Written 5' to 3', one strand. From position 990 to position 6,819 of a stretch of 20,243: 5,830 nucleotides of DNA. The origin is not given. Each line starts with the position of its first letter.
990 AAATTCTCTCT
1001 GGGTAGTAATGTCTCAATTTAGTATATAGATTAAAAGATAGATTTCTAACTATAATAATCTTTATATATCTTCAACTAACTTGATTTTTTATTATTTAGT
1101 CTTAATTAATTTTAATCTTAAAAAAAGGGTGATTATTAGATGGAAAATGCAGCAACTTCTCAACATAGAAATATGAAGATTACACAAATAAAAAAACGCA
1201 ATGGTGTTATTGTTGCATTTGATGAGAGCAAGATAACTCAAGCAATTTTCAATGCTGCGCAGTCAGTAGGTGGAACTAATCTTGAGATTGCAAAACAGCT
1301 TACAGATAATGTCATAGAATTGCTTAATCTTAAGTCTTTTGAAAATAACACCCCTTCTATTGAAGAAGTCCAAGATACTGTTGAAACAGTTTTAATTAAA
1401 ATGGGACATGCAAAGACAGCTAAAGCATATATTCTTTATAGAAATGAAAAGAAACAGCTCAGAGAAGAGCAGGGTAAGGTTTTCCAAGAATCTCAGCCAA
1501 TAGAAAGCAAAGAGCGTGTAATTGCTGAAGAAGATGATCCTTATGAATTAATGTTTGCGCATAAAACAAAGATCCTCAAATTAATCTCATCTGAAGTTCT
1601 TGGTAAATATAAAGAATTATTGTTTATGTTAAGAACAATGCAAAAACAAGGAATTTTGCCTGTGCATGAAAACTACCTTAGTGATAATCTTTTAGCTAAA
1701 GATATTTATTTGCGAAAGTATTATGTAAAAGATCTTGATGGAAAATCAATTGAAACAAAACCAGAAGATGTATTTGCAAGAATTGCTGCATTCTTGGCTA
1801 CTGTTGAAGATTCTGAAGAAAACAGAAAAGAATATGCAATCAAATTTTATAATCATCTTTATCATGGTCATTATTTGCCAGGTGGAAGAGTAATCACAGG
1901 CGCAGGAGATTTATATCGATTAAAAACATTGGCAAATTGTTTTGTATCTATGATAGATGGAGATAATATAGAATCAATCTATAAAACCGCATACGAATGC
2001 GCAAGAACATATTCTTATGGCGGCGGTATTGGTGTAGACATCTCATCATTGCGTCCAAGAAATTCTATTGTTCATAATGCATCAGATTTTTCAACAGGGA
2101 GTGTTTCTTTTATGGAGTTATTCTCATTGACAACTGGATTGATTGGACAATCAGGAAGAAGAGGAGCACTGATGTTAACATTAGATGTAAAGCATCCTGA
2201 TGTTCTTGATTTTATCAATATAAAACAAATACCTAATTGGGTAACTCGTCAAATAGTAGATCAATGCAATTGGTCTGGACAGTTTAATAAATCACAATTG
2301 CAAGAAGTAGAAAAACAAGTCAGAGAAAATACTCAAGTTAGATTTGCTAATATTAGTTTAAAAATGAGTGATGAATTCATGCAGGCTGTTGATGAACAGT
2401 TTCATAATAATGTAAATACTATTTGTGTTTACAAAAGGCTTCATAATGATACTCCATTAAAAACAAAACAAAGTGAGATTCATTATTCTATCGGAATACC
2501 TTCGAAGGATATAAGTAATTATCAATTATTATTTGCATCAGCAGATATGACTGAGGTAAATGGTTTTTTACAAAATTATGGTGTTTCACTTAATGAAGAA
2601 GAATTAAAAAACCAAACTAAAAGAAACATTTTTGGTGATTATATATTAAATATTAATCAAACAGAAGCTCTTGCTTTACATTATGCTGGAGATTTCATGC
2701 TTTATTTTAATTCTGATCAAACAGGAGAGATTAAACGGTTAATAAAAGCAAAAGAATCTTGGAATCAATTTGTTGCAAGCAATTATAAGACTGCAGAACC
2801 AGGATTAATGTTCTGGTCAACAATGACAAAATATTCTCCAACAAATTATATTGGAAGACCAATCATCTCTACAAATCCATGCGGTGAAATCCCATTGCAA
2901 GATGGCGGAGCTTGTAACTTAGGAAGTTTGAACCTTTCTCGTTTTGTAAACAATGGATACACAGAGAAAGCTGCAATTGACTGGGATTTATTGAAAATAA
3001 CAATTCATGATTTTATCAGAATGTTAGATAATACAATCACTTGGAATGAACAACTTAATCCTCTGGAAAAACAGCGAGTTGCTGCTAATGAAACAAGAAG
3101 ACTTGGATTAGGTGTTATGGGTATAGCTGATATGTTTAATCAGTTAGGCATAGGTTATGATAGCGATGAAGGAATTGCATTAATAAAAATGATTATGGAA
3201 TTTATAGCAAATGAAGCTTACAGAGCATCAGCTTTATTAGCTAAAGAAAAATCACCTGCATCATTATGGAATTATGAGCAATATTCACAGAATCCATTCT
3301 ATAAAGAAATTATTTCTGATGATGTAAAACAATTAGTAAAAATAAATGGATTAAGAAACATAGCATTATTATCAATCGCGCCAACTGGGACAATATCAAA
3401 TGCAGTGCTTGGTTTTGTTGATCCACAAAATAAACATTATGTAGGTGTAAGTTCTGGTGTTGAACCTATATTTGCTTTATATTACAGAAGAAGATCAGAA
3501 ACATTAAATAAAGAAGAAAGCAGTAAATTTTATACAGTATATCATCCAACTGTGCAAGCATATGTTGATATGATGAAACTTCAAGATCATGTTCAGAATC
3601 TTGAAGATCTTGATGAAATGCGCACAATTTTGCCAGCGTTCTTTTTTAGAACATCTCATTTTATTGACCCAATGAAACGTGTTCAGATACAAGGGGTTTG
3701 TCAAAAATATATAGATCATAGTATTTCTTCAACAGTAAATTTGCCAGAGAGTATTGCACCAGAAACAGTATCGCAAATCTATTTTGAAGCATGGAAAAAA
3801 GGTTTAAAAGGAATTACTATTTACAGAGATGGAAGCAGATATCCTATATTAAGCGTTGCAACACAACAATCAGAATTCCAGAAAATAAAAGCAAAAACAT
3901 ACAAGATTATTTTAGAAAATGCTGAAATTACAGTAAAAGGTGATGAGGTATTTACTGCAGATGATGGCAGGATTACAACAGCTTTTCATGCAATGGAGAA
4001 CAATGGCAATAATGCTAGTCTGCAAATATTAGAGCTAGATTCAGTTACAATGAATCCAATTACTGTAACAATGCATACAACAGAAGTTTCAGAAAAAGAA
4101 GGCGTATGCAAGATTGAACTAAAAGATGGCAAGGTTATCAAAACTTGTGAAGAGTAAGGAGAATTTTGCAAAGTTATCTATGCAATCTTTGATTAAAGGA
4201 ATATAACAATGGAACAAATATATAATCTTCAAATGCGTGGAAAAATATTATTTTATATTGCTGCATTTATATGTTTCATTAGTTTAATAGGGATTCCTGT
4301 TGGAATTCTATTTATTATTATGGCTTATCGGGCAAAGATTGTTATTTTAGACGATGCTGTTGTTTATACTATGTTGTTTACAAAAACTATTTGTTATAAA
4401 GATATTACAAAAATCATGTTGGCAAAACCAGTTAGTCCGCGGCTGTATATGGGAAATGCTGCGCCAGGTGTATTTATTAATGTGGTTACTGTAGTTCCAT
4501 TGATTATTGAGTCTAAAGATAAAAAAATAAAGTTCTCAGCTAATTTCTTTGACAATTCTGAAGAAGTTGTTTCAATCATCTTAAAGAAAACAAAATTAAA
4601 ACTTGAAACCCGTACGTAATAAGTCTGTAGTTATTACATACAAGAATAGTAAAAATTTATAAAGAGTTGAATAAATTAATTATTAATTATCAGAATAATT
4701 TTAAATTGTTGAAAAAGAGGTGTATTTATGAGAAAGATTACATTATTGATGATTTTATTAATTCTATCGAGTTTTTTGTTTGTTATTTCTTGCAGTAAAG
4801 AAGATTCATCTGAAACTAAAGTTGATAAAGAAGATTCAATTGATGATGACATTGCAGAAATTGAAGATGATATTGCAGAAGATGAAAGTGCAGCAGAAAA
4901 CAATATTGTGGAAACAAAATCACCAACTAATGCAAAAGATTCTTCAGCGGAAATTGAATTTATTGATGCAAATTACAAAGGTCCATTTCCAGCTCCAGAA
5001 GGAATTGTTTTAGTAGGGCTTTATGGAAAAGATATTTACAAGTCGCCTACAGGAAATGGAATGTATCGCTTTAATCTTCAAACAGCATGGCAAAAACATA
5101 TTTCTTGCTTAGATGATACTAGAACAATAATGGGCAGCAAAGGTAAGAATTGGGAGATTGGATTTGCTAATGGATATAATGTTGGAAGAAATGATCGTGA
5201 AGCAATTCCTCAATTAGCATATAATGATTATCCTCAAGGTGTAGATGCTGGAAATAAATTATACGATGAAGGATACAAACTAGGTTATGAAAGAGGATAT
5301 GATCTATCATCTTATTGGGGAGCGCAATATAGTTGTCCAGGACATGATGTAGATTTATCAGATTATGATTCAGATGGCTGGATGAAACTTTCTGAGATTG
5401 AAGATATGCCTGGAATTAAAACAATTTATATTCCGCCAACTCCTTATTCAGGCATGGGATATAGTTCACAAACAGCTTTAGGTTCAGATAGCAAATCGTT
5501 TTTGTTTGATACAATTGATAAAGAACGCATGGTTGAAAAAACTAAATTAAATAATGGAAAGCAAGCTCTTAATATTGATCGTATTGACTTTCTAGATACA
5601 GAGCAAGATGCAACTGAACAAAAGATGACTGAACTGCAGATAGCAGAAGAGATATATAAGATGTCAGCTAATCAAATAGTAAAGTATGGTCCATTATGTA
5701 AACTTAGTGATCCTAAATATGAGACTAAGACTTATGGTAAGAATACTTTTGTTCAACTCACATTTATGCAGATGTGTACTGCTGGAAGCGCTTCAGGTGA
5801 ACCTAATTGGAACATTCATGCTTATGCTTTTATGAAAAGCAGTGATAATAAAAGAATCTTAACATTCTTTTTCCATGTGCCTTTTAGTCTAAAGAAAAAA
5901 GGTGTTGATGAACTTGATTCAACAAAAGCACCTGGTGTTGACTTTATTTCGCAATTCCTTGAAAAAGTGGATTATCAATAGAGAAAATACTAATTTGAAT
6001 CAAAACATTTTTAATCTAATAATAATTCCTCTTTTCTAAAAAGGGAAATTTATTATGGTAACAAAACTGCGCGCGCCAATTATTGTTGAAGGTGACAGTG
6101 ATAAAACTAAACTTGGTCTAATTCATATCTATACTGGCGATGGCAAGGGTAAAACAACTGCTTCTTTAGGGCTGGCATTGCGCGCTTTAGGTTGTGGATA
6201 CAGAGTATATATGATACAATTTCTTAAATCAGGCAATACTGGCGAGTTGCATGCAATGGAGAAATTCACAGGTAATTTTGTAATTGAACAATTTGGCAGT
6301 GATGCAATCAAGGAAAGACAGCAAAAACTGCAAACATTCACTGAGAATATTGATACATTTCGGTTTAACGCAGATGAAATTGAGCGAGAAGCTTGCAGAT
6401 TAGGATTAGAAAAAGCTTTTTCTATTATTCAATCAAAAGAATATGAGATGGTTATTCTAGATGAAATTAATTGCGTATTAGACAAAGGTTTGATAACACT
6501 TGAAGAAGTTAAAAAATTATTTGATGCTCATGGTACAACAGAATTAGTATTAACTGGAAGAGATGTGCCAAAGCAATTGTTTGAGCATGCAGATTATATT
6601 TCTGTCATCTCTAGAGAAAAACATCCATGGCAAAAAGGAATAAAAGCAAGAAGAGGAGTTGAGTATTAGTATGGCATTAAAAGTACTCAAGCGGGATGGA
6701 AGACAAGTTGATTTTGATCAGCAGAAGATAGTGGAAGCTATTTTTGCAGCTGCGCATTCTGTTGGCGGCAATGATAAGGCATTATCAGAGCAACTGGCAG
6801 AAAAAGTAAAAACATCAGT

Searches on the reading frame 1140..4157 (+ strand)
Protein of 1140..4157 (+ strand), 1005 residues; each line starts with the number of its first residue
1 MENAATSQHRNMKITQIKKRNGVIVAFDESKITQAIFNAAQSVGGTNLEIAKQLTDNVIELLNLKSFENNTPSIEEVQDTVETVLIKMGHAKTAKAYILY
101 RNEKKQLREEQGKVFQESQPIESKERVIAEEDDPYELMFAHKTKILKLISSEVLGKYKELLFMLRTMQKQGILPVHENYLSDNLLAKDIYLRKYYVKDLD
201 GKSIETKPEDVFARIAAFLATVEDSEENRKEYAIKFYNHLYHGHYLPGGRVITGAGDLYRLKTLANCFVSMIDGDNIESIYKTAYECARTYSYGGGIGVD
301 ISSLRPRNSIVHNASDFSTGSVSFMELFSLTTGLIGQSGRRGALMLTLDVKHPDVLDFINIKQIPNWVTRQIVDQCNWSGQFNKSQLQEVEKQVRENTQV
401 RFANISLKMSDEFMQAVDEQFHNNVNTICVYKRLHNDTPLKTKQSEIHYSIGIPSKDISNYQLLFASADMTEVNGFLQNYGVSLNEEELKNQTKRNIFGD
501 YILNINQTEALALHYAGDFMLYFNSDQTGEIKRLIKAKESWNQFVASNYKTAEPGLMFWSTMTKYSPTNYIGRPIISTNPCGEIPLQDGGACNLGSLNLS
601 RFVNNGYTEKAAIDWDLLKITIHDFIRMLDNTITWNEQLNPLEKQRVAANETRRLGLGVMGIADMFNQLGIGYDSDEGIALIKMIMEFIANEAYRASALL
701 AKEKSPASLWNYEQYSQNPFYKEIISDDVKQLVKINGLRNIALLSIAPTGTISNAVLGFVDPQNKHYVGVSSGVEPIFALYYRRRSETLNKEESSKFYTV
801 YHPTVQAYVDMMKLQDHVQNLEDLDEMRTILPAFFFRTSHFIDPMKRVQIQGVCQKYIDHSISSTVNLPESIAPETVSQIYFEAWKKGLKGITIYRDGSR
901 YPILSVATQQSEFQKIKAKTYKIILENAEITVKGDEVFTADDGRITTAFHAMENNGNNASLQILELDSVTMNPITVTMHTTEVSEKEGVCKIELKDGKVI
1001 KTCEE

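Call 4: search_protein_families(library=pfam, proteins=[window:1140-4157:+])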
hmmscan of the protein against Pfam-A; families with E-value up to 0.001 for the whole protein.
window:1140-4157:+ (1005 aa): 3 families
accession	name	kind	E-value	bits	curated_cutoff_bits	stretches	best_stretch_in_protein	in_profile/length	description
PF02867.20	Ribonuc_red_lgC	-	1.1e-97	328.3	23.9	2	526-895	157-523/523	Ribonucleotide reductase, barrel domain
PF03477.21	ATP-cone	-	4.4e-21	75.6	25.8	1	16-105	2-87/88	ATP cone domain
PF00317.26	Ribonuc_red_lgN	-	1.5e-13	51.1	28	1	184-256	5-73/77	Ribonucleotide reductase, all-alpha domain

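Call 5: search_protein_families(library=ncbifam, proteins=[window:1140-4157:+])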
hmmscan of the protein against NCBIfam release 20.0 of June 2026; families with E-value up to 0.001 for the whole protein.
window:1140-4157:+ (1005 aa): 24 families
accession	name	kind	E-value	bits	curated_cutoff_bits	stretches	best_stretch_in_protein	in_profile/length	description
TIGR02504.1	NrdJ_Z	equivalog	1e-147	493.3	399.95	1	189-900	4-601/606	adenosylcobalamin-dependent ribonucleoside-diphosphate reductase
NF006417.0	PRK08665.1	equivalog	2.7e-119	399.6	961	2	523-919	223-588/759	vitamin B12-dependent ribonucleotide reductase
NF005010.0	PRK06406.1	subfamily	1.2e-113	380.9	1125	3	518-925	375-745/771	vitamin B12-dependent ribonucleotide reductase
NF005991.0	PRK08115.1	equivalog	9.7e-87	291.8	854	2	530-924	428-797/858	vitamin B12-dependent ribonucleotide reductase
NF005401.0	PRK06948.1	subfamily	6.4e-76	256.3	906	2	535-899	247-584/604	ribonucleotide reductase-like protein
TIGR02506.1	NrdE_NrdA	equivalog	1.7e-71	241.5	341.05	2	523-891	237-609/616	ribonucleoside-diphosphate reductase subunit alpha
NF005122.0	PRK06556.1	equivalog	7.5e-68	229.1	859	3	524-718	311-493/960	vitamin B12-dependent ribonucleotide reductase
NF006207.0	PRK08332.1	equivalog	2.5e-66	223.9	2400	3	568-918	1230-1576/1684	vitamin B12-dependent ribonucleotide reductase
NF005544.0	PRK07207.1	equivalog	6e-66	222.9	965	3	518-918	524-931/965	ribonucleoside-diphosphate reductase subunit alpha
NF009029.0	PRK12365.1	equivalog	8e-56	189.6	1350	4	525-708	614-795/1046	ribonucleoside-diphosphate reductase subunit alpha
NF005101.0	PRK06539.1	equivalog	1.5e-55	188.6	988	2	512-891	371-754/822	ribonucleoside-diphosphate reductase subunit alpha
NF009028.0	PRK12364.1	equivalog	1.2e-51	175.7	1377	3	591-754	570-728/842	ribonucleoside-diphosphate reductase subunit alpha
NF006577.0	PRK09102.1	equivalog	1.9e-48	165.1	620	2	524-899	224-571/604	ribonucleoside-diphosphate reductase subunit alpha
NF005483.0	PRK07088.1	equivalog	5.9e-47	160.3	1214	3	191-363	167-335/764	ribonucleoside-diphosphate reductase subunit alpha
NF005736.0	PRK07562.1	equivalog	1.6e-46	158.5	1737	2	263-709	195-599/1222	vitamin B12-dependent ribonucleotide reductase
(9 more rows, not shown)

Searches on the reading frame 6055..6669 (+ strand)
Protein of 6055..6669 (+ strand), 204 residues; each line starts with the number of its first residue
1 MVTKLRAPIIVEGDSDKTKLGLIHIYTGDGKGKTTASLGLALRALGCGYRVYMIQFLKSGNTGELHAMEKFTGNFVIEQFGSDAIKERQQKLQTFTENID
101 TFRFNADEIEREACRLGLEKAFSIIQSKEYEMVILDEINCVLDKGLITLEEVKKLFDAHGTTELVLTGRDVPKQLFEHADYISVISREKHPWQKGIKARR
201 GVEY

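Call 4: search_protein_families(library=pfam, proteins=[window:6055-6669:+])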
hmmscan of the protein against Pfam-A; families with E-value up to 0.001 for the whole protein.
window:6055-6669:+ (204 aa): 1 family
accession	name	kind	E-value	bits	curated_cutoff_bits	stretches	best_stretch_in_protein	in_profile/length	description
PF02572.21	CobA_CobO_BtuR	-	3.7e-53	180.7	25.7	1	21-204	3-172/172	ATP:corrinoid adenosyltransferase BtuR/CobO/CobP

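Call 5: search_protein_families(library=ncbifam, proteins=[window:6055-6669:+])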
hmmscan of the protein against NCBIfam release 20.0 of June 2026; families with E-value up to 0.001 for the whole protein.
window:6055-6669:+ (204 aa): 4 families
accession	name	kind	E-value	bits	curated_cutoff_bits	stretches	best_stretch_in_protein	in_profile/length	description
TIGR00708.1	cobA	equivalog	3.2e-44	150.8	167.75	1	17-204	2-177/177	cob(I)yrinic acid a,c-diamide adenosyltransferase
NF004637.0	PRK05986.1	subfamily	5.3e-44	150.3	185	1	16-204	24-197/197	cob(I)yrinic acid a,c-diamide adenosyltransferase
NF005647.0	PRK07413.1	equivalog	1.1e-20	73.7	426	1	14-194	13-191/382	cob(I)yrinic acid a,c-diamide adenosyltransferase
NF005648.0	PRK07414.1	equivalog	6.9e-15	55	248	1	18-189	19-176/178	P-loop NTPase family protein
